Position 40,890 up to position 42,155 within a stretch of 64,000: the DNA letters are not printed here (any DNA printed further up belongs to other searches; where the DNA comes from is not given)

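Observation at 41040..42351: DnaB C-terminal-domain-only protein next to yebC-ruvCAB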

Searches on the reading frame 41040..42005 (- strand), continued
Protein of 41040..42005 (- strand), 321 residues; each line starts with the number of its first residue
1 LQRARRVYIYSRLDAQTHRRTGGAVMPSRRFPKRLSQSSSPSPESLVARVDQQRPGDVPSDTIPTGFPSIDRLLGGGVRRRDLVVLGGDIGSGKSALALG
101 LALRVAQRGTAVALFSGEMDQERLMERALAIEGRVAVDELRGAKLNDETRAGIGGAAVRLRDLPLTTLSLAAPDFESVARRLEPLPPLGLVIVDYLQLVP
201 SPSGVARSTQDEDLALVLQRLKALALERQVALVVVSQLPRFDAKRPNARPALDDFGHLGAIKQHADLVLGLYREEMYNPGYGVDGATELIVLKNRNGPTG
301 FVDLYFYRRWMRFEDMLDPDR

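Call 56: find_homologous_proteins(query=P0327, max_evalue=1e-20)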
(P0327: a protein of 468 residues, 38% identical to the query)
Query P0327 (468 aa): 8000 proteins with E <= 1e-20 among 8000 candidates; the best 120 are listed.
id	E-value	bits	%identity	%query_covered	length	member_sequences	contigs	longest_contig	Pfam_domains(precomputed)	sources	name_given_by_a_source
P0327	1.9e-298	1007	100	100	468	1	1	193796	PF06745.20,PF03796.22,PF00772.27,PF13481.13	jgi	-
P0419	4.0e-281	950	95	100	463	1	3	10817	PF06745.20,PF03796.22,PF00772.27,PF13481.13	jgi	jgi:replicative DNA helicase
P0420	9.2e-276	933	92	100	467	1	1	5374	PF06745.20,PF03796.22,PF00772.27,PF13481.13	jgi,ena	-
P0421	4.6e-269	911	89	100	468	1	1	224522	PF06745.20,PF03796.22,PF00772.27,PF13481.13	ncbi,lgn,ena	-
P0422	3.8e-265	898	87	100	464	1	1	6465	PF06745.20,PF03796.22,PF00772.27,PF13481.13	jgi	jgi:replicative DNA helicase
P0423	7.2e-265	897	91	98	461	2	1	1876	PF06745.20,PF03796.22,PF00772.27,PF13481.13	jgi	jgi:replicative DNA helicase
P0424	7.6e-265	897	89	97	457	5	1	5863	PF03796.22,PF00772.27,PF13481.13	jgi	jgi:replicative DNA helicase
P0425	8.4e-265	896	89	98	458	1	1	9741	PF03796.22,PF00772.27,PF13481.13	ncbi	-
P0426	9.6e-265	896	88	100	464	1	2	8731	PF06745.20,PF03796.22,PF00772.27,PF13481.13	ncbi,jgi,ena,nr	ncbi:MAG TPA: replicative DNA helicase [Gemmatimonadales bacterium]|nr:replicative DNA helicase [Gem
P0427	4.4e-262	888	91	95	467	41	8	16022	PF06745.20,PF03796.22,PF00772.27,PF13481.13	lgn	-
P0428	7.3e-262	887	88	97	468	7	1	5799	PF06745.20,PF03796.22,PF00772.27,PF13481.13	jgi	jgi:replicative DNA helicase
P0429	1.1e-261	886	87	100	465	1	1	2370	PF06745.20,PF03796.22,PF00772.27,PF13481.13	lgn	-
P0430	1.9e-261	885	88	98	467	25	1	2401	PF03796.22,PF00772.27,PF13481.13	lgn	-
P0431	2.9e-261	885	87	100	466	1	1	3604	PF03796.22,PF00772.27,PF13481.13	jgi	-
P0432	1.3e-260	883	89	95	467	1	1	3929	PF06745.20,PF03796.22,PF00772.27,PF13481.13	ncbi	-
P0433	2.2e-260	882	86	99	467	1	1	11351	PF06745.20,PF03796.22,PF00772.27,PF13481.13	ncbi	ncbi:MAG: replicative DNA helicase [Gemmatimonadota bacterium]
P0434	3.9e-260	881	87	99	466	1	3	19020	PF03796.22,PF00772.27,PF13481.13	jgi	jgi:replicative DNA helicase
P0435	4.6e-259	878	89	95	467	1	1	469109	PF06745.20,PF03796.22,PF00772.27,PF13481.13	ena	-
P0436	2.6e-258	875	87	98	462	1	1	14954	PF03796.22,PF00772.27,PF13481.13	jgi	jgi:replicative DNA helicase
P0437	3.0e-258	875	87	98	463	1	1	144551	PF03796.22,PF00772.27,PF13481.13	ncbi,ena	-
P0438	6.6e-258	874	85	99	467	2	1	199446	PF06745.20,PF03796.22,PF00772.27,PF13481.13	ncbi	-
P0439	3.1e-257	872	87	98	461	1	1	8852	PF06745.20,PF03796.22,PF00772.27,PF13481.13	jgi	jgi:replicative DNA helicase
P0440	7.4e-257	870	85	100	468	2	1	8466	PF03796.22,PF00772.27,PF13481.13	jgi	jgi:replicative DNA helicase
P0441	9.4e-257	870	86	98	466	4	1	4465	PF06745.20,PF03796.22,PF00772.27,PF13481.13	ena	-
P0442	9.4e-257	870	86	100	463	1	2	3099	PF03796.22,PF00772.27,PF13481.13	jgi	jgi:replicative DNA helicase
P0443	3.0e-256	868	85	100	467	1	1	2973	PF03796.22,PF00772.27,PF13481.13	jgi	jgi:replicative DNA helicase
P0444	3.2e-256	868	86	100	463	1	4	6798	PF03796.22,PF00772.27,PF13481.13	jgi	jgi:replicative DNA helicase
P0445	3.3e-256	868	88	95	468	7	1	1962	PF03796.22,PF00772.27,PF13481.13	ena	-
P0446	4.8e-256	868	86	100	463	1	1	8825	PF03796.22,PF00772.27,PF13481.13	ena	-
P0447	5.3e-256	867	86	100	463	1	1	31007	PF03796.22,PF00772.27,PF13481.13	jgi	-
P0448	6.9e-256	867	86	100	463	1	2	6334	PF03796.22,PF00772.27,PF13481.13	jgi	jgi:replicative DNA helicase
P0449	7.7e-256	867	86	100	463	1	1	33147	PF03796.22,PF00772.27,PF13481.13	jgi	-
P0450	1.2e-255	866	86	100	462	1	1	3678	PF06745.20,PF03796.22,PF00772.27,PF13481.13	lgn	-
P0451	7.4e-255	864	86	100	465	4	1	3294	PF03796.22,PF00772.27,PF13481.13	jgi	-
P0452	1.1e-254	863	85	98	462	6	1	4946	PF03796.22,PF00772.27,PF13481.13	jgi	jgi:replicative DNA helicase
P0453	3.0e-254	862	86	98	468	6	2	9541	PF03796.22,PF00772.27,PF13481.13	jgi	jgi:replicative DNA helicase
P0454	5.8e-254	861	85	99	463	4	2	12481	PF03796.22,PF00772.27,PF13481.13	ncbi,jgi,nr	ncbi:MAG: replicative DNA helicase [Gemmatimonadota bacterium]|nr:replicative DNA helicase [Gemmatim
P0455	1.7e-253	859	84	100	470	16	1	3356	PF06745.20,PF03796.22,PF00772.27,PF13481.13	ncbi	-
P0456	1.8e-253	859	85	99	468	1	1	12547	PF03796.22,PF00772.27,PF13481.13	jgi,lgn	-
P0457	5.2e-253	858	84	100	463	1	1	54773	PF03796.22,PF00772.27,PF13481.13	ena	-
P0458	4.7e-252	854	84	99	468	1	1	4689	PF03796.22,PF00772.27,PF13481.13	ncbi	-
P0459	4.8e-252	854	88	98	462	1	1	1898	PF06745.20,PF03796.22,PF00772.27,PF13481.13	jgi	jgi:replicative DNA helicase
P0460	4.8e-252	854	84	100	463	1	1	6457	PF03796.22,PF00772.27,PF13481.13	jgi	jgi:replicative DNA helicase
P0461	1.6e-251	853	84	99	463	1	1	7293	PF03796.22,PF00772.27,PF13481.13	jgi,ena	-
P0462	7.0e-251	851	84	99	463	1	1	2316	PF03796.22,PF00772.27,PF13481.13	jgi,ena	-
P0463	1.5e-250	849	85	98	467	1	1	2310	PF03796.22,PF00772.27,PF13481.13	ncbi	-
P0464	1.4e-242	823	83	98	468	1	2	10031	PF03796.22,PF00772.27,PF13481.13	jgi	jgi:replicative DNA helicase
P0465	6.0e-242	821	83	98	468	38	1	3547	PF03796.22,PF00772.27,PF13481.13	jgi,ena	-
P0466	2.0e-241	819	88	91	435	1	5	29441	PF03796.22,PF00772.27,PF13481.13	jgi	jgi:replicative DNA helicase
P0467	3.1e-235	799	79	99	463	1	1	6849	PF03796.22,PF00772.27,PF13481.13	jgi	jgi:replicative DNA helicase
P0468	7.2e-235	798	89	88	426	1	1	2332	PF06745.20,PF03796.22,PF00772.27,PF13481.13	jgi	jgi:replicative DNA helicase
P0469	1.1e-234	797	79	98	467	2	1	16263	PF03796.22,PF00772.27,PF13481.13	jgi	jgi:replicative DNA helicase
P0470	4.6e-230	782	77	100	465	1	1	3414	PF03796.22,PF00772.27,PF13481.13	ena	-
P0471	9.7e-229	778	77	98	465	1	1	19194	PF06745.20,PF03796.22,PF00772.27,PF13481.13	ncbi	-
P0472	4.0e-226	769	77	99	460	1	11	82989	PF06745.20,PF03796.22,PF00772.27,PF13481.13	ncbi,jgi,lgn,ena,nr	ncbi:MAG TPA: replicative DNA helicase [Gemmatimonadales bacterium]|jgi:replicative DNA helicase|nr:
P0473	4.6e-226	769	89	84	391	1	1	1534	PF03796.22,PF00772.27,PF13481.13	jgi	-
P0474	1.5e-225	767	77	99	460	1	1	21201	PF03796.22,PF00772.27,PF13481.13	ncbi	-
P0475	1.2e-224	764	76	100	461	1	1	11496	PF06745.20,PF03796.22,PF00772.27,PF13481.13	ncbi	ncbi:MAG: replicative DNA helicase [Gemmatimonadota bacterium]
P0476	1.3e-224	764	76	100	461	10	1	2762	PF06745.20,PF03796.22,PF00772.27,PF13481.13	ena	-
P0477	2.9e-224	763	76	100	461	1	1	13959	PF06745.20,PF03796.22,PF00772.27,PF13481.13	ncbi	-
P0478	1.4e-223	761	76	99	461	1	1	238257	PF06745.20,PF03796.22,PF00772.27,PF13481.13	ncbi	-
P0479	1.8e-223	760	76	100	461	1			PF06745.20,PF03796.22,PF00772.27,PF13481.13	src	-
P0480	2.3e-223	760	76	99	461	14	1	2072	PF06745.20,PF03796.22,PF00772.27,PF13481.13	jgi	jgi:replicative DNA helicase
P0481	2.6e-223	760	76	99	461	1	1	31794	PF06745.20,PF03796.22,PF00772.27,PF13481.13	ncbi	-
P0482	4.9e-223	759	76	100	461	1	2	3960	PF06745.20,PF03796.22,PF00772.27,PF13481.13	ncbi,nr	ncbi:MAG: replicative DNA helicase [Gemmatimonadales bacterium]|nr:replicative DNA helicase [Gemmati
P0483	2.5e-222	757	74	100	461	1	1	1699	PF06745.20,PF03796.22,PF00772.27,PF13481.13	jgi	jgi:replicative DNA helicase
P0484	2.6e-222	757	74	100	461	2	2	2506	PF06745.20,PF03796.22,PF00772.27,PF13481.13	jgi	jgi:replicative DNA helicase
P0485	3.3e-222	756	74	100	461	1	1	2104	PF03796.22,PF00772.27,PF13481.13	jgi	jgi:replicative DNA helicase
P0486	5.1e-222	756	74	100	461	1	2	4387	PF06745.20,PF03796.22,PF00772.27,PF13481.13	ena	-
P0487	6.7e-222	755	77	95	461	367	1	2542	PF06745.20,PF03796.22,PF00772.27,PF13481.13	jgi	jgi:replicative DNA helicase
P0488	9.5e-222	755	74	100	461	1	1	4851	PF06745.20,PF03796.22,PF00772.27,PF13481.13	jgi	jgi:replicative DNA helicase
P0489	1.7e-221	754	79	94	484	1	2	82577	PF03796.22,PF00772.27,PF13481.13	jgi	-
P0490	1.8e-221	754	73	100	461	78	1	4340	PF06745.20,PF03796.22,PF00772.27,PF13481.13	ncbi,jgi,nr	ncbi:MAG TPA: replicative DNA helicase [Gemmatimonadales bacterium]|jgi:replicative DNA helicase|nr:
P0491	1.9e-221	754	76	98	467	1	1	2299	PF03796.22,PF00772.27,PF13481.13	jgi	-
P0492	3.5e-221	753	73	100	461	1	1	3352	PF06745.20,PF03796.22,PF00772.27,PF13481.13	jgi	jgi:replicative DNA helicase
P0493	3.8e-221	753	74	98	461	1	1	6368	PF03796.22,PF00772.27,PF13481.13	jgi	jgi:replicative DNA helicase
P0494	4.0e-221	753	74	100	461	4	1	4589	PF06745.20,PF03796.22,PF00772.27,PF13481.13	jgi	-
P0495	4.5e-221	752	74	100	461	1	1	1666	PF06745.20,PF03796.22,PF00772.27,PF13481.13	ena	-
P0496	5.6e-221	752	74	100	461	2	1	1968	PF06745.20,PF03796.22,PF00772.27,PF13481.13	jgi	jgi:replicative DNA helicase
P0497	5.7e-221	752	74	100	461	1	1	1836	PF06745.20,PF03796.22,PF00772.27,PF13481.13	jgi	jgi:replicative DNA helicase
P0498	5.9e-221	752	74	100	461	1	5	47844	PF06745.20,PF03796.22,PF00772.27,PF13481.13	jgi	jgi:replicative DNA helicase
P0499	6.7e-221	752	74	98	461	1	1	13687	PF06745.20,PF03796.22,PF00772.27,PF13481.13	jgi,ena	jgi:replicative DNA helicase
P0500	6.9e-221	752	74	99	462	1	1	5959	PF03796.22,PF00772.27,PF13481.13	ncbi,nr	ncbi:MAG TPA: replicative DNA helicase [Gemmatimonadales bacterium]|nr:replicative DNA helicase [Gem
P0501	9.6e-221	751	77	95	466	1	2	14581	PF06745.20,PF03796.22,PF00772.27,PF13481.13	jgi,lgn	-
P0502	1.7e-220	751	73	100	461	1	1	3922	PF06745.20,PF03796.22,PF00772.27,PF13481.13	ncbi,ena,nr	ncbi:MAG TPA: replicative DNA helicase [Gemmatimonadales bacterium]|nr:replicative DNA helicase [Gem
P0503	1.8e-220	750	73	100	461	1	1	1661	PF03796.22,PF00772.27,PF13481.13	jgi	jgi:replicative DNA helicase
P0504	3.1e-220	750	76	95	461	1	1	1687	PF06745.20,PF03796.22,PF00772.27,PF13481.13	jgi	jgi:replicative DNA helicase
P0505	5.0e-220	749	78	96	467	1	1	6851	PF03796.22,PF00772.27,PF13481.13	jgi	jgi:replicative DNA helicase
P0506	5.3e-220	749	74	100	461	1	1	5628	PF03796.22,PF00772.27,PF13481.13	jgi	jgi:replicative DNA helicase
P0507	5.6e-220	749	74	100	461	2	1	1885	PF06745.20,PF03796.22,PF00772.27,PF13481.13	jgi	jgi:replicative DNA helicase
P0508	7.5e-220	748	74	100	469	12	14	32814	PF03796.22,PF00772.27,PF13481.13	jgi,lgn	-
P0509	9.6e-220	748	73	100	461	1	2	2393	PF03796.22,PF00772.27,PF13481.13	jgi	jgi:replicative DNA helicase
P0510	1.1e-219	748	74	100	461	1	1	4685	PF03796.22,PF00772.27,PF13481.13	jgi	jgi:replicative DNA helicase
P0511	1.2e-219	748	73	100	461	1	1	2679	PF06745.20,PF03796.22,PF00772.27,PF13481.13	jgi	jgi:replicative DNA helicase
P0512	1.2e-219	748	72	100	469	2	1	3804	PF03796.22,PF00772.27,PF13481.13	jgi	jgi:replicative DNA helicase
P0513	1.3e-219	748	73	100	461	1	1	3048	PF06745.20,PF03796.22,PF00772.27,PF13481.13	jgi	jgi:replicative DNA helicase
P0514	1.4e-219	748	74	100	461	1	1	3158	PF03796.22,PF00772.27,PF13481.13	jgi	jgi:replicative DNA helicase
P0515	2.0e-219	747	73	100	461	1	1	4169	PF03796.22,PF00772.27,PF13481.13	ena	-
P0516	2.0e-219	747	73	100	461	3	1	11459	PF03796.22,PF00772.27,PF13481.13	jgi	jgi:replicative DNA helicase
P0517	2.4e-219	747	73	100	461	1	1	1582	PF03796.22,PF00772.27,PF13481.13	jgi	jgi:replicative DNA helicase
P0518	2.4e-219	747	76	95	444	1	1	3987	PF06745.20,PF03796.22,PF00772.27,PF13481.13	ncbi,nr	ncbi:MAG TPA: replicative DNA helicase, partial [Gemmatimonadales bacterium]|nr:replicative DNA heli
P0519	2.7e-219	747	73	100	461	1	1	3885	PF03796.22,PF00772.27,PF13481.13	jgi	jgi:replicative DNA helicase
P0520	2.9e-219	746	73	100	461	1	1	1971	PF03796.22,PF00772.27,PF13481.13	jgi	jgi:replicative DNA helicase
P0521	3.9e-219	746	73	100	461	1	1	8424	PF03796.22,PF00772.27,PF13481.13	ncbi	-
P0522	4.5e-219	746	73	100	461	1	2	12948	PF06745.20,PF03796.22,PF00772.27,PF13481.13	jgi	jgi:replicative DNA helicase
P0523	5.3e-219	746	73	100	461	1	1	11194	PF03796.22,PF00772.27,PF13481.13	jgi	jgi:replicative DNA helicase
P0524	5.4e-219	746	73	100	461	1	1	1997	PF06745.20,PF03796.22,PF00772.27,PF13481.13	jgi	jgi:replicative DNA helicase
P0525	6.1e-219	745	73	100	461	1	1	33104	PF03796.22,PF00772.27,PF13481.13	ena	-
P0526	6.2e-219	745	73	100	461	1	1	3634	PF03796.22,PF00772.27,PF13481.13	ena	-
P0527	6.9e-219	745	73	100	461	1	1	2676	PF06745.20,PF03796.22,PF00772.27,PF13481.13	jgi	jgi:replicative DNA helicase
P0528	6.9e-219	745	73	100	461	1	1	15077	PF03796.22,PF00772.27,PF13481.13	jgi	jgi:replicative DNA helicase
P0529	7.2e-219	745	73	100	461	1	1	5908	PF03796.22,PF00772.27,PF13481.13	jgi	jgi:replicative DNA helicase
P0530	8.8e-219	745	75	100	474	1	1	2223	PF03796.22,PF00772.27,PF13481.13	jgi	jgi:replicative DNA helicase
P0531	1.1e-218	745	73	100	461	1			PF06745.20,PF03796.22,PF00772.27,PF13481.13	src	-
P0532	1.9e-218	744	73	100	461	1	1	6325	PF03796.22,PF00772.27,PF13481.13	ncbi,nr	ncbi:MAG TPA: replicative DNA helicase [Gemmatimonadales bacterium]|nr:replicative DNA helicase [Gem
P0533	2.1e-218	744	77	95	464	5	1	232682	PF03796.22,PF00772.27,PF13481.13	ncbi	ncbi:MAG TPA: replicative DNA helicase [Gemmatimonadales bacterium]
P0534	2.7e-218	743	74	100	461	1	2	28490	PF03796.22,PF00772.27,PF13481.13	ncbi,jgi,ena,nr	ncbi:MAG TPA: replicative DNA helicase [Gemmatimonadales bacterium]|jgi:replicative DNA helicase|nr:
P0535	6.4e-218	742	73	100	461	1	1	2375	PF03796.22,PF00772.27,PF13481.13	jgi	jgi:replicative DNA helicase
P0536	1.3e-217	741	73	100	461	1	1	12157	PF03796.22,PF00772.27,PF13481.13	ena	-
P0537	2.1e-217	740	76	99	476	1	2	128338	PF03796.22,PF00772.27,PF13481.13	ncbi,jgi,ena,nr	ncbi:MAG TPA: replicative DNA helicase [Gemmatimonadales bacterium]|nr:replicative DNA helicase [Gem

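Call 57: find_encoding_contigs(protein=P0533, flank=3000, max_places=10)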
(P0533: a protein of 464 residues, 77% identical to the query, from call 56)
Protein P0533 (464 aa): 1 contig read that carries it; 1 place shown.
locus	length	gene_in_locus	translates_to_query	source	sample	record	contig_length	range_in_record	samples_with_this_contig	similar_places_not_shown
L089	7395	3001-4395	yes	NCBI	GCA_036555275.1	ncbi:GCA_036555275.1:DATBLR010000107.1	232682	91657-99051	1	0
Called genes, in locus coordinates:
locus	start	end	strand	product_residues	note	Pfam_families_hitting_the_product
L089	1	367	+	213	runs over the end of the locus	PF00625:Guanylate_kin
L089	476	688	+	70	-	-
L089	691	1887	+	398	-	PF02441:Flavoprotein, PF04127:DFP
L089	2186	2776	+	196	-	PF03167:UDG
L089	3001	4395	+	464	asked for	PF00772:DnaB, PF13481:AAA_25, PF03796:DnaB_C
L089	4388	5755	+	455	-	PF18073:Zn_ribbon_LapB, PF13481:AAA_25, PF03796:DnaB_C (faint), PF06745:ATPase, PF23442:DUF7125 (weak), PF13401:AAA_22 (weak), PF13541:ChlI, PF05362:Lon_C (faint)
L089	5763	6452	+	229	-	PF01128:IspD, PF12804:NTP_transf_3 (weak)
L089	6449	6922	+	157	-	PF01451:LMWPc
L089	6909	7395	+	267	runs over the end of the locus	PF08501:Shikimate_dh_N, PF18317:SDH_C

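Call 58: find_encoding_contigs(protein=P0478, flank=3000, max_places=10)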
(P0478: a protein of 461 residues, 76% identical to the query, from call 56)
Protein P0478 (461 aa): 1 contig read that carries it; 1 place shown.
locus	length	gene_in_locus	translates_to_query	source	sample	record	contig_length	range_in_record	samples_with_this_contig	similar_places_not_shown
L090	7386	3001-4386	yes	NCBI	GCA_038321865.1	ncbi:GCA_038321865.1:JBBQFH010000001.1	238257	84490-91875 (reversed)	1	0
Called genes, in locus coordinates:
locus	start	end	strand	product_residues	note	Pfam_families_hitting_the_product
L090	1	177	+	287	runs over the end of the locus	PF03755:YicC-like_N, PF08340:YicC-like_C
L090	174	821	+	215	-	PF00625:Guanylate_kin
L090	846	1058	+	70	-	-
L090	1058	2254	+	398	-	PF02441:Flavoprotein, PF04127:DFP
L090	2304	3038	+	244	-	PF03167:UDG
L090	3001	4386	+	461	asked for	PF00772:DnaB, PF06745:ATPase (faint), PF03796:DnaB_C, PF13481:AAA_25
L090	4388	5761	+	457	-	PF18073:Zn_ribbon_LapB, PF03796:DnaB_C (faint), PF06745:ATPase, PF13481:AAA_25, PF23442:DUF7125 (weak), PF13401:AAA_22 (weak), PF05362:Lon_C (weak), PF13541:ChlI, +1 more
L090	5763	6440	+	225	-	PF01128:IspD, PF12804:NTP_transf_3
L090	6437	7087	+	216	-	PF01300:Sua5_yciO_yrdC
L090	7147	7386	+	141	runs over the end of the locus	PF01451:LMWPc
